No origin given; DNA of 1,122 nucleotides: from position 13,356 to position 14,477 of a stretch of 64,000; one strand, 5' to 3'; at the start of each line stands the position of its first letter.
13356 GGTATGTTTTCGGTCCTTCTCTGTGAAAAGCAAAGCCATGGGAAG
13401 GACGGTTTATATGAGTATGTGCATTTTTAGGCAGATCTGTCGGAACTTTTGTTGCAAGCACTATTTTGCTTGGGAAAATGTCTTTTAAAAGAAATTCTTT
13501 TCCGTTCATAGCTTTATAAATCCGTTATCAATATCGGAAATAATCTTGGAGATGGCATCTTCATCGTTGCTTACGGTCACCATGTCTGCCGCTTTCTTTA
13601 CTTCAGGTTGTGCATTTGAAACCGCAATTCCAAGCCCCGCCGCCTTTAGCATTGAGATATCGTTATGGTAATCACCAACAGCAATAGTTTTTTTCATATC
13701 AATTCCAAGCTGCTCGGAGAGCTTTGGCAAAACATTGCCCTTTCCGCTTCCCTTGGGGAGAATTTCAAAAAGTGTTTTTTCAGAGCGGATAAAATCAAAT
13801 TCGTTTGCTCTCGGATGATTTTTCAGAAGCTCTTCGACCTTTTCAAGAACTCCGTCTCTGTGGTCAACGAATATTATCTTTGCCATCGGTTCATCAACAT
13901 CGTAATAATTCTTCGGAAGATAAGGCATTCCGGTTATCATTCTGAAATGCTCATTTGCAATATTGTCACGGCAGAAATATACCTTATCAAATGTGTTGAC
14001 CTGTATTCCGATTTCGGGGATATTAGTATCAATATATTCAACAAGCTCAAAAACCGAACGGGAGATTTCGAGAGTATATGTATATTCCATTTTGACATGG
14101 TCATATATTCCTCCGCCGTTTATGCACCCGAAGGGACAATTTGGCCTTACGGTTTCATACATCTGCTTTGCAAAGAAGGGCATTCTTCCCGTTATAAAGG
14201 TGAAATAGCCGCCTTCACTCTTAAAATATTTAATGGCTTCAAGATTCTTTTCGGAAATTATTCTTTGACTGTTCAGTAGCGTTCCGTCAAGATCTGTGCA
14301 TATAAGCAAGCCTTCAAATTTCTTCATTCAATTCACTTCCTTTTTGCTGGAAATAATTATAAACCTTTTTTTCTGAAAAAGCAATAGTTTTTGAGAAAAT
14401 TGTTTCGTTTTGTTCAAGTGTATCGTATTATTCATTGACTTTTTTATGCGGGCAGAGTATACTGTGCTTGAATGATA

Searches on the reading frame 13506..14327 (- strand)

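Call 5: search_protein_families(library=pfam, proteins=[window:13506-14327:-])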
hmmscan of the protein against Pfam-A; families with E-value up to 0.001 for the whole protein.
window:13506-14327:- (273 aa): 5 families
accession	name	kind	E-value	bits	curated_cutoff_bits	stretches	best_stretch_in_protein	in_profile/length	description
PF08282.18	Hydrolase_3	-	8.3e-58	196.5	20.9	1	9-263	1-255/255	haloacid dehalogenase-like hydrolase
PF05116.19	S6PP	-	2.9e-18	66.8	20.3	1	159-245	131-216/247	Sucrose-6F-phosphate phosphohydrolase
PF00702.32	Hydrolase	-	3.7e-07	31.2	26.4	1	202-231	162-191/191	haloacid dehalogenase-like hydrolase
PF13419.12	HAD_2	-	9.9e-07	29.5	23.8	0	162-233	107-174/178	Haloacid dehalogenase-like hydrolase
PF12710.13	HAD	-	0.0006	20.7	27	0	193-228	152-189/189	haloacid dehalogenase-like hydrolase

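Call 6: search_protein_families(library=ncbifam, proteins=[window:13506-14327:-])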
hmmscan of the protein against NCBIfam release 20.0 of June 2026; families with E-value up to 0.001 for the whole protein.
window:13506-14327:- (273 aa): 35 families (the best 25 are shown)
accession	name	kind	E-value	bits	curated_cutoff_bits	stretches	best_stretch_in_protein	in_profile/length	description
TIGR00099.1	Cof-subfamily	subfamily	1e-50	172.8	137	1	8-263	1-256/256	Cof-type HAD-IIB family hydrolase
TIGR01482.1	SPP-subfamily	subfamily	1.2e-29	103.4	107.15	2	183-264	137-222/225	sucrose-phosphate phosphatase subfamily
TIGR01487.1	Pglycolate_arch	equivalog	2e-28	99.7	122.75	2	187-261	139-213/215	phosphoglycolate phosphatase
NF007821.0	PRK10530.1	equivalog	2.5e-28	99.1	274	2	188-264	192-268/272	pyridoxal phosphatase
NF007806.0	PRK10513.1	equivalog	3.3e-28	98.8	273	1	8-263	5-264/270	sugar-phosphatase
NF045966.1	YcsE_rel_Pase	equivalog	3.2e-26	92.4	220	1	8-260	4-256/265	YcsE-related riboflavin metabolism phosphatase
NF002245.0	PRK01158.1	equivalog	5.7e-26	91.2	198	1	8-266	5-228/233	phosphoglycolate phosphatase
TIGR01484.1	HAD-SF-IIB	subfamily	3.5e-25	89.4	41.8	1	8-236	1-221/221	HAD-IIB family hydrolase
NF008213.0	PRK10976.1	equivalog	2.1e-20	73.4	386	1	9-264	5-261/266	sugar/pyridoxal phosphate phosphatase YigL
NF011705.0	PRK15126.1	equivalog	4.7e-19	68.7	336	1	10-252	6-245/272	HMP-PP phosphatase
NF008350.0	PRK11133.1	equivalog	5e-12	45.6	413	1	194-264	247-316/324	phosphoserine phosphatase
TIGR01485.1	SPP_plant-cyano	equivalog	5.3e-12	45.8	183.65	1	153-244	125-217/249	sucrose-phosphate phosphatase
TIGR00338.1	serB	equivalog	1.6e-11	44.2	144.15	1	193-261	150-217/219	phosphoserine phosphatase SerB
TIGR01670.1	KdsC-phosphatas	subfamily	1.6e-10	41.1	106.95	1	196-259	77-141/154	3-deoxy-D-manno-octulosonate 8-phosphate phosphatase, YrbI family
NF001217.0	PRK00192.1-4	equivalog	1.1e-09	38.2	373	1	7-240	9-227/265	mannosyl-3-phosphoglycerate phosphatase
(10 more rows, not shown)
